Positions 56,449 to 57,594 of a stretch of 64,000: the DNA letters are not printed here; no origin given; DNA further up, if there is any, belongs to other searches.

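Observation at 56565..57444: PL7 alginate-lyase-like gene in an amoebozoan genome: candidate horizontal acquisition, with a -1 frame signal peptide upstream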

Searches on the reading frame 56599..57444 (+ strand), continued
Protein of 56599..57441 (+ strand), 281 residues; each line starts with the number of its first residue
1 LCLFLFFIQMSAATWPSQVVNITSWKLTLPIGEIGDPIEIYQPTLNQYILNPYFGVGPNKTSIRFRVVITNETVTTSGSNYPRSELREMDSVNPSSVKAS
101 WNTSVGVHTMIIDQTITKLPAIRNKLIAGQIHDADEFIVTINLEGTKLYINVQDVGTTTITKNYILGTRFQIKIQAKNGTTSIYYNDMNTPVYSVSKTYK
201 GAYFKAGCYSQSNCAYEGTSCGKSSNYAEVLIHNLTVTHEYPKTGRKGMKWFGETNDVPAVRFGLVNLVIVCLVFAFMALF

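Call 32: find_encoding_contigs(protein=P0054, flank=10000, max_places=2)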
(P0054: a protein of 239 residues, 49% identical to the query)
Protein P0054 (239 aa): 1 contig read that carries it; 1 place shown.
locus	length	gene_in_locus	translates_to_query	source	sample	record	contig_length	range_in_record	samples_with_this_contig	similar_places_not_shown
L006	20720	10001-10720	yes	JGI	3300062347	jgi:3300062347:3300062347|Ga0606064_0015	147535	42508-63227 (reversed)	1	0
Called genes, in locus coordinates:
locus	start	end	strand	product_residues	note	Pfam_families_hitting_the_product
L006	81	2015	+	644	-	PF00069:Pkinase, PF07714:PK_Tyr_Ser-Thr, PF00069:Pkinase, PF07714:PK_Tyr_Ser-Thr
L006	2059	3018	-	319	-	-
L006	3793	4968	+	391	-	-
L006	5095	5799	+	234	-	-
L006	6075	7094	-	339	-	PF12569:NatA_aux_su (faint), PF07719:TPR_2 (faint), PF13176:TPR_7 (faint), PF13371:TPR_9 (faint), PF13181:TPR_8 (weak), PF13414:TPR_11, PF12895:ANAPC3 (weak), PF00515:TPR_1 (weak), +7 more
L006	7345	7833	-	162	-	PF12937:F-box-like (faint)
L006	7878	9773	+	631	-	-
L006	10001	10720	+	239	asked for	PF08787:Alginate_lyase2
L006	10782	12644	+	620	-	-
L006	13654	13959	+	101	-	-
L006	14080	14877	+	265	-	-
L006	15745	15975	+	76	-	-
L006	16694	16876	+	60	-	-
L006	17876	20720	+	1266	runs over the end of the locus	PF00656:Peptidase_C14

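Call 33: find_encoding_contigs(protein=P0044, flank=10000, max_places=2)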
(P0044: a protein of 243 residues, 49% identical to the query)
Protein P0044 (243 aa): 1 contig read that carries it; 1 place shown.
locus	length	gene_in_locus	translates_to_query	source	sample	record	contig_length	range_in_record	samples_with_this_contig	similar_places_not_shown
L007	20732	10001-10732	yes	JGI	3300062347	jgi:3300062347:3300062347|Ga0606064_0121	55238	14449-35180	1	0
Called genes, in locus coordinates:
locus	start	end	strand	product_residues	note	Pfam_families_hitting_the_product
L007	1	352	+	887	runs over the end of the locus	PF00501:AMP-binding, PF00023:Ank (faint), PF13606:Ank_3 (faint), PF00550:PP-binding (weak), PF24521:Ank_KRIT1 (faint), PF12796:Ank_2, PF12796:Ank_2 (weak), PF13857:Ank_5 (weak), +1 more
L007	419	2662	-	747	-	PF00211:Guanylate_cyc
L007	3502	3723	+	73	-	-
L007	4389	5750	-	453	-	-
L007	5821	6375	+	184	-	PF15001:AP-5_subunit_s1 (weak)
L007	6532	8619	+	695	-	PF13432:TPR_16, PF13414:TPR_11, PF00515:TPR_1, PF07719:TPR_2 (weak), PF13414:TPR_11 (weak), PF00515:TPR_1 (weak), PF13181:TPR_8 (weak), PF00515:TPR_1, +18 more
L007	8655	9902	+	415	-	PF26192:RNF157-like_N, PF13920:zf-C3HC4_3, PF14447:Prok-RING_4 (weak)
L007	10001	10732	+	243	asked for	PF08787:Alginate_lyase2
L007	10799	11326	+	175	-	PF00355:Rieske, PF13806:Rieske_2, PF22543:Rieske_4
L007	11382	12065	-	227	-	PF00615:RGS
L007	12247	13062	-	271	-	PF01852:START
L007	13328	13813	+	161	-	-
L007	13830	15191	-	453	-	PF00067:p450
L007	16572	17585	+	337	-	PF00412:LIM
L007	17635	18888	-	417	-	-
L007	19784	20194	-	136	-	-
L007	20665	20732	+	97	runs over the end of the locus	-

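Call 34: find_homologous_proteins(query=L007:8655-9899:+, max_evalue=1e-10)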
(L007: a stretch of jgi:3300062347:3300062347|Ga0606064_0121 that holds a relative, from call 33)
Query L007:8655-9899:+ (415 aa): 73 proteins with E <= 1e-10 among 2754 candidates.
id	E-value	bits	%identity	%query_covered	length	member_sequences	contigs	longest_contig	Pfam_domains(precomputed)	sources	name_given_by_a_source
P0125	3.6e-278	940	100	100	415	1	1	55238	PF13920.13,PF14447.13,PF26192.1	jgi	jgi:hypothetical protein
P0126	3.5e-81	291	47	71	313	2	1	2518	PF13920.13,PF14447.13,PF13639.13,PF26192.1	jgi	jgi:hypothetical protein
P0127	2.0e-45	173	35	94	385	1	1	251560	PF13920.13,PF14447.13,PF13639.13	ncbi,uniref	ncbi:E3 ubiquitin-protein ligase [Acrasis kona]|uniref:E3 ubiquitin-protein ligase n=1 Tax=Acrasis k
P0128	1.1e-37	148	29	72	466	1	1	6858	PF13920.13,PF14447.13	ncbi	-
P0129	1.1e-36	145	34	67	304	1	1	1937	PF13920.13,PF14447.13,PF13639.13,PF26192.1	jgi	-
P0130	1.0e-34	138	29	72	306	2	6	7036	PF13920.13,PF14447.13,PF13639.13,PF26192.1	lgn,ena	-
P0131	4.7e-33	133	31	68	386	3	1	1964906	PF13920.13,PF14447.13,PF13639.13,PF26192.1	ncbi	ncbi:hypothetical protein ABBQ32_004641 [Trebouxia sp. C0010 RCD-2024]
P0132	1.6e-32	131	31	68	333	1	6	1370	PF13920.13,PF14447.13,PF13639.13,PF26192.1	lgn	-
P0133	2.3e-32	130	32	67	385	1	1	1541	PF13920.13,PF14447.13,PF13639.13,PF26192.1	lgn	-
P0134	4.7e-32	129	32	66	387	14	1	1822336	PF13920.13,PF14447.13,PF13639.13,PF26192.1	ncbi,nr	ncbi:MAG: hypothetical protein FRX49_03614 [Trebouxia sp. A1-2]|nr:MAG: hypothetical protein FRX49_0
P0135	3.0e-31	127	32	67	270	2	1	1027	PF13920.13,PF14447.13,PF13639.13,PF26192.1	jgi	-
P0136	1.2e-30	125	31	68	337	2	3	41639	PF13920.13,PF14447.13,PF13639.13,PF26192.1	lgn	-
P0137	2.5e-30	124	33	55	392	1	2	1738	PF13920.13,PF14447.13,PF13639.13,PF26192.1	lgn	-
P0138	3.8e-30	123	29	66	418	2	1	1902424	PF13920.13,PF14447.13,PF13639.13,PF26192.1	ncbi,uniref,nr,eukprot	ncbi:putative E3 ubiquitin- ligase LOG2 isoform B [Chlorella sorokiniana]|uniref:RING-type E3 ubiqui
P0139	4.7e-30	123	29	66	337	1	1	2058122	PF13920.13,PF14447.13,PF13639.13,PF26192.1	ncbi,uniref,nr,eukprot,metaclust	ncbi:hypothetical protein CHLNCDRAFT_143545 [Chlorella variabilis]|uniref:RING-type E3 ubiquitin tra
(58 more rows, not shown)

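Call 41: find_homologous_proteins(query=L007:422-2662:-, max_evalue=1e-20)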
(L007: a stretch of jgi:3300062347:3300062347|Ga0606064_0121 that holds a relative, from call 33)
Query L007:422-2662:- (747 aa): 14 proteins with E <= 1e-20 among 8000 candidates.
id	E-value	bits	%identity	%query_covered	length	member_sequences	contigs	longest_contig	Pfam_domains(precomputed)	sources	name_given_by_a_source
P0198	0.0e+0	1687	100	100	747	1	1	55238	PF00211.26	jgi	jgi:class 3 adenylate cyclase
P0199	0.0e+0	1043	64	96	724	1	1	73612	PF02743.25,PF00211.26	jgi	jgi:adenylate cyclase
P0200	1.1e-46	178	36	42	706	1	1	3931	PF02743.25,PF00211.26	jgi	jgi:adenylate cyclase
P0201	4.6e-45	172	31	47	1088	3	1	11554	PF02743.25,PF09084.17,PF00211.26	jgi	jgi:class 3 adenylate cyclase/ABC-type nitrate/sulfonate/bicarbonate transport system substrate-bind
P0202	2.2e-43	167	32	47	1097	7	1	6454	PF02743.25,PF09084.17,PF00211.26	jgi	jgi:class 3 adenylate cyclase/ABC-type nitrate/sulfonate/bicarbonate transport system substrate-bind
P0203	5.6e-35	139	24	96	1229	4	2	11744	PF00672.31,PF13426.14,PF17201.11,PF02743.25,PF22673.3,PF02518.32,PF00512.32,PF00211.26,PF00989.32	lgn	-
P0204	6.2e-30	122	30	39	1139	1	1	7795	PF00672.31,PF02743.25,PF22673.3,PF02518.32,PF00512.32,PF00211.26,PF00072.31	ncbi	ncbi:MAG: ATP-binding protein [Coleofasciculaceae cyanobacterium]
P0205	7.4e-30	122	32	35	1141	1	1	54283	PF00672.31,PF02743.25,PF22673.3,PF02518.32,PF00512.32,PF00211.26,PF00072.31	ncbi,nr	ncbi:MAG: response regulator [Microcoleus sp. PH2017_17_BER_D_A]|nr:response regulator [Microcoleus 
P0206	8.1e-28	115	33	29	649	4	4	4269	PF05226.17,PF00211.26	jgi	jgi:class 3 adenylate cyclase/CHASE2 domain-containing sensor protein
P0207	5.5e-27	113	28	34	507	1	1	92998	PF00672.31,PF00211.26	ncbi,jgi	jgi:class 3 adenylate cyclase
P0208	1.2e-26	111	30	35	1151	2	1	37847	PF00672.31,PF02743.25,PF22673.3,PF02518.32,PF00512.32,PF00211.26,PF00072.31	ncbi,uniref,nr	ncbi:response regulator [Tychonema sp. LEGE 07203]|uniref:response regulator n=1 Tax=Tychonema sp. L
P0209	7.5e-25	106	36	25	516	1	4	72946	PF00211.26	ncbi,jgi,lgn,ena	-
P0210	2.3e-24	104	30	40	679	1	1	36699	PF05226.17,PF00211.26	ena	-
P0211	1.7e-22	98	29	40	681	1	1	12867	PF05226.17,PF00211.26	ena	-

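Call 49: predict_structure(alignment_id=A2)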
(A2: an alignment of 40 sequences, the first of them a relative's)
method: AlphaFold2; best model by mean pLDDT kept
length: 295 residues; sequences in the alignment: 40
mean_pLDDT: 90.7   pTM: 0.82
mean pLDDT of the five models: 90.7, 90.5, 89.8, 87.7, 86.9
residues with pLDDT >= 90: 226; 70-90: 42; 50-70: 13; < 50: 14
segments of 3 or more residues with pLDDT < 50: 262-273
pLDDT, mean of each block of 10 residues (from residue 1): 82 92 87 98 93 97 97 97 89 93 97 96 98 98 94 98 97 98 98 98 97 97 97 96 99 86 45 52 75 65
secondary structure, 60 per line:
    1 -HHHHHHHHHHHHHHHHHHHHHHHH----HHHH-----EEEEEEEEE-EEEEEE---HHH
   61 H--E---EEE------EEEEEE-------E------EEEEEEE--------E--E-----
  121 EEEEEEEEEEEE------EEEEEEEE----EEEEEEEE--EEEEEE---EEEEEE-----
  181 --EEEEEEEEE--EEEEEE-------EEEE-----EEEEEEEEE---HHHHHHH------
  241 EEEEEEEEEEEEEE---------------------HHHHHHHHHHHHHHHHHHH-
elements in order: H2-25 H30-33 E39-47 E49-54 H58-61 E68-70 E77-82 E97-103 E121-132 E139-146 E151-158 E161-166 E170-175 E183-191 E194-199 E207-210 E216-224 H228-234 E241-254 H276-294

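Call 51: fold_search(model_id=the predicted structure, library=pdb)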
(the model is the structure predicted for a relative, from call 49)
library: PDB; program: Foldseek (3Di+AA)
matches with E <= 10: 1730; with E <= 0.001: 431
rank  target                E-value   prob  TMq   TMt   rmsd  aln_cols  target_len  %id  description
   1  1uai                  2.2e-27  1.00  0.72  0.94   1.8       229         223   41  Crystal Structure of the Alginate Lyase from Corynebacterium sp. (released 2004-07-27)
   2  5zqi                  3.7e-27  1.00  0.70  0.95   1.8       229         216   42  Alginate lyase AlgAT5 from Polysaccharide Lyase family 7 (released 2019-04-24)
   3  5xnr                  1.1e-21  1.00  0.70  0.54   2.5       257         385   30  Truncated AlyQ with CBM32 and alginate lyase domains (released 2018-06-13)
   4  2cws                  1.0e-17  1.00  0.64  0.82   2.9       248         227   25  Crystal structure at 1.0 A of alginate lyase A1-II', a member of polysaccharide lyase family-7 (released 2005-11-15)
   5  2zac_A                2.7e-17  1.00  0.64  0.82   2.8       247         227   26  Crystal Structure of Family 7 Alginate Lyase A1-II' Y284F in Complex with Product (MMG) (released 2008-05-27)
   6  2zab_A                3.0e-17  1.00  0.64  0.82   2.8       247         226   26  Crystal Structure of Family 7 Alginate Lyase A1-II' Y284F in Cmplex with Product (GGG) (released 2008-05-27)
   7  2zaa_A                1.3e-16  1.00  0.64  0.80   3.1       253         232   25  Crystal Structure of Family 7 Alginate Lyase A1-II' H191N/Y284F in Complex with Substrate (GGMG) (released 2008-05-27)
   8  7nde                  7.7e-16  1.00  0.65  0.81   3.1       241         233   22  Trichoderma parareesei PL7A beta-glucuronan lyase (released 2022-03-02)
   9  2za9                  9.6e-16  1.00  0.63  0.80   3.1       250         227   26  Crystal Structure of Alginate lyase A1-II' N141C/N199C (released 2008-05-27)
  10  2z42                  1.6e-15  1.00  0.62  0.78   3.1       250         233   26  Crystal Structure of Family 7 Alginate Lyase A1-II' from Sphingomonas sp. A1 (released 2008-05-27)
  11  3zpy_A                4.4e-15  1.00  0.59  0.69   4.6       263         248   25  Crystal structure of the marine PL7 alginate lyase AlyA1 from Zobellia galactanivorans (released 2013-06-26)
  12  3zpy_B                5.1e-15  1.00  0.59  0.70   4.5       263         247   24  Crystal structure of the marine PL7 alginate lyase AlyA1 from Zobellia galactanivorans (released 2013-06-26)
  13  4ozx                  1.4e-14  1.00  0.55  0.57   6.2       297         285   18  Crystal Structure of the alginate lyase from Klebsiella pneumoniae (released 2015-03-04)
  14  1vav_A                1.6e-14  1.00  0.63  0.82   2.4       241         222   26  Crystal structure of alginate lyase PA1167 from Pseudomonas aeruginosa at 2.0 A resolution (released 2004-05-25)
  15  8wok_B                1.8e-13  1.00  0.59  0.63   5.0       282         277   18  Crystal structure of PL7 family alginate lyase AlyMc (released 2024-10-16)
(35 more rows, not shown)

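Call 53: find_related_loci(query=P0001, collection=metagenome_contigs, flank=5000)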
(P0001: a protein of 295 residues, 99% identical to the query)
Query P0001 (295 aa) in metagenome_contigs; peptide patterns used: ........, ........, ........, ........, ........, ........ (x = any residue, [..] = any of these).
67 stretches matched a pattern; 2 encode a relative of the query (tblastn E <= 1e-3); 2 distinct loci.
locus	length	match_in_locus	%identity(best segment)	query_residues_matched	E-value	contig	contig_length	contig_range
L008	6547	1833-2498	48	29-254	3e-67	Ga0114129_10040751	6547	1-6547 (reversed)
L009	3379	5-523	50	73-253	6e-53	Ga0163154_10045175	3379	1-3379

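Call 58: find_encoding_contigs(protein=window:56626-57444:+, flank=3000)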
Protein window:56626-57444:+ (272 aa): no gene with exactly this product is on record in the collection.

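Call 59: find_encoding_contigs(protein=window:56599-57441:+, flank=3000)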
Protein seq(281 aa) (281 aa): no gene with exactly this product is on record in the collection.
